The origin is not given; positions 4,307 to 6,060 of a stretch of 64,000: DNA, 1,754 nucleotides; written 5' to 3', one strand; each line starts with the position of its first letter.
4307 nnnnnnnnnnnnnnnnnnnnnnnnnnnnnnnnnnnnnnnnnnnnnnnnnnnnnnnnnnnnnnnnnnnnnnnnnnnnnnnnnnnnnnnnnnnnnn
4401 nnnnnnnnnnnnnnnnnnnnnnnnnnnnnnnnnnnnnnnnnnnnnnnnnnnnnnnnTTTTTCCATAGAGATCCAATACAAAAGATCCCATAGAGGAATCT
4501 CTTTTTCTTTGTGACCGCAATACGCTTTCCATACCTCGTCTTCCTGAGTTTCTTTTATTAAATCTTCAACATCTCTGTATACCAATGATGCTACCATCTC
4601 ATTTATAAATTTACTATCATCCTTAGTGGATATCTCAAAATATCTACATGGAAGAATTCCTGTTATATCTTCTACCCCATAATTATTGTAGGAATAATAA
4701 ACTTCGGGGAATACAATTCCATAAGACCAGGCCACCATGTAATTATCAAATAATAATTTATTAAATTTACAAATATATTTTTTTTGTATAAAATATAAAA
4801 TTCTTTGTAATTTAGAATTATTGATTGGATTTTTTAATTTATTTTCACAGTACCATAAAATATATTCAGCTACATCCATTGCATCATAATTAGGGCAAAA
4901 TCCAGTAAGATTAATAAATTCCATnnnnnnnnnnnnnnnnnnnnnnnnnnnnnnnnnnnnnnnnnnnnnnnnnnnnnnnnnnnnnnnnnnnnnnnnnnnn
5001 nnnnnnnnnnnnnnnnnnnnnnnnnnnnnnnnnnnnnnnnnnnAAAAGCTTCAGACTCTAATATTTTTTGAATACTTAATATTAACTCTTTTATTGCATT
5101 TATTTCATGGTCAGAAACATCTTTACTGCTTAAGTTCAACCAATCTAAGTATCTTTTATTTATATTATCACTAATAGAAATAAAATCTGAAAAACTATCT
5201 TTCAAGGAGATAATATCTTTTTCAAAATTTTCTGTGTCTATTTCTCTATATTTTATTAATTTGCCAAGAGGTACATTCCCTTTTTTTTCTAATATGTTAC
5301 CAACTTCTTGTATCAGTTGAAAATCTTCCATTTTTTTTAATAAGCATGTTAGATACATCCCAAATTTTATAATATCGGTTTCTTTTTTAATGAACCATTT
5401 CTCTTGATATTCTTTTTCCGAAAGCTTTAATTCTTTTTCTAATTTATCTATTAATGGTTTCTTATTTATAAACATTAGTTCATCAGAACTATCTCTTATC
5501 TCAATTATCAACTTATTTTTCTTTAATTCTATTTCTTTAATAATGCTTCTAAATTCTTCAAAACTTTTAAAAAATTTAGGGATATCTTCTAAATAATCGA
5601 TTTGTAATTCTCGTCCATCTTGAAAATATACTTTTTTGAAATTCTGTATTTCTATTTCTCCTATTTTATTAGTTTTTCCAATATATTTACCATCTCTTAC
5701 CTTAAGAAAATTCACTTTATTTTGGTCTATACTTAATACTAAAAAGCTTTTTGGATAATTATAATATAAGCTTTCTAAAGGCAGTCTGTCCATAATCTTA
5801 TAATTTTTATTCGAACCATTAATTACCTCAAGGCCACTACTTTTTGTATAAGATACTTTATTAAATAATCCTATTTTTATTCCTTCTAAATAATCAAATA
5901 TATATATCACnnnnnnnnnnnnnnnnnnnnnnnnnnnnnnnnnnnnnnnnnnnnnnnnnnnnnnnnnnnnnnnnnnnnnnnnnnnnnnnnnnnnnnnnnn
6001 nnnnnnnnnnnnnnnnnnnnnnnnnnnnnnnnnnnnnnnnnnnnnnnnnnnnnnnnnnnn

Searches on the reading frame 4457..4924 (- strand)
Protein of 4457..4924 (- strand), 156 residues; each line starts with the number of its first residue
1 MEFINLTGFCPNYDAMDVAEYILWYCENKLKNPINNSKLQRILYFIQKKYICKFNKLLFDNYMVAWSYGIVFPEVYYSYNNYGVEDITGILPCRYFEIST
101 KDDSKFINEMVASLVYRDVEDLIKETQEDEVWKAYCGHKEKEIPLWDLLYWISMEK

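Call 5: search_protein_families(library=pfam, max_evalue=1, proteins=[window:4457-4924:-])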
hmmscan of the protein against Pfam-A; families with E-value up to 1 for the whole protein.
window:4457-4924:- (156 aa): 1 family
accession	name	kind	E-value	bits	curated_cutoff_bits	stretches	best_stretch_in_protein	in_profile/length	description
PF13274.11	SocA_Panacea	-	1.5e-07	32.8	25.7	1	39-133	1-113/113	Antitoxin SocA-like, Panacea domain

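Call 6: search_protein_families(library=phrogs, max_evalue=0.01, proteins=[window:4457-4924:-])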
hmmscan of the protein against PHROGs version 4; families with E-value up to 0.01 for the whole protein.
window:4457-4924:- (156 aa): 2 families
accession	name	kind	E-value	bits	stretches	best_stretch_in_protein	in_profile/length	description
phrog_1281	-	unknown function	2e-25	90.6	1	12-145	7-143/195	-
phrog_10390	-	unknown function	8e-13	49.5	1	13-128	149-266/299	-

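Call 7: search_protein_families(library=ncbifam, max_evalue=0.1, proteins=[window:4457-4924:-])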
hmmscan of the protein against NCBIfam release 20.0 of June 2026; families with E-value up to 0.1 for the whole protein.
window:4457-4924:- (156 aa): 1 family
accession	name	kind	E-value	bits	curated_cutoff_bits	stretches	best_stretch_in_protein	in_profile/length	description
NF047745.1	SocA_antitoxin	equivalog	3.4e-14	52.9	190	1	13-89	1-76/176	type VI toxin-antitoxin system SocA family antitoxin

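Call 19: search_protein_families(library=padloc, max_evalue=0.1, proteins=[window:4457-4924:-])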
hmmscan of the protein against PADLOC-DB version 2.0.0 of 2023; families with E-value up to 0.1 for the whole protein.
window:4457-4924:- (156 aa): 0 families

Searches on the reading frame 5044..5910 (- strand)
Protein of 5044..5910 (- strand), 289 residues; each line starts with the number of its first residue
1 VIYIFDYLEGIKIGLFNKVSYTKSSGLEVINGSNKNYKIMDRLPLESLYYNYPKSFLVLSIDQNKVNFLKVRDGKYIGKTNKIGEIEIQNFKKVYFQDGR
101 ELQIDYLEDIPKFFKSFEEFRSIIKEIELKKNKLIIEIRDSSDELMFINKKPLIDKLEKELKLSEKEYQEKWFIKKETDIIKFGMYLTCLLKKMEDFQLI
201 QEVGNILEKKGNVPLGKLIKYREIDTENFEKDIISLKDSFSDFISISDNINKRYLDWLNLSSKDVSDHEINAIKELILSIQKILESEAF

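Call 5: search_protein_families(library=pfam, max_evalue=1, proteins=[window:5044-5910:-])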
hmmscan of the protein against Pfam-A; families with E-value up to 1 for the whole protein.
window:5044-5910:- (289 aa): 3 families
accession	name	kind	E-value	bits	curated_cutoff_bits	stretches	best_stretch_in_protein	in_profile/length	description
PF19668.4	DUF6171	-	0.066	14.1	27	1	138-189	9-60/80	Family of unknown function (DUF6171)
PF24897.1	DUF7744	-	0.095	13.3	27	1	85-150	31-98/101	Domain of unknown function (DUF7744)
PF11568.13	Med29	-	0.23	12.1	25.2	1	107-195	45-121/139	Mediator complex subunit 29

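Call 6: search_protein_families(library=phrogs, max_evalue=0.01, proteins=[window:5044-5910:-])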
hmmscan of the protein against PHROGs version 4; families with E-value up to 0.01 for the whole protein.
window:5044-5910:- (289 aa): 0 families

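Call 7: search_protein_families(library=ncbifam, max_evalue=0.1, proteins=[window:5044-5910:-])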
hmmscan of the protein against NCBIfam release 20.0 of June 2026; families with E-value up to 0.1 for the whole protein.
window:5044-5910:- (289 aa): 0 families

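Call 19: search_protein_families(library=padloc, max_evalue=0.1, proteins=[window:5044-5910:-])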
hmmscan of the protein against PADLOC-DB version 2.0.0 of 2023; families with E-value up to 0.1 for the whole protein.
window:5044-5910:- (289 aa): 0 families
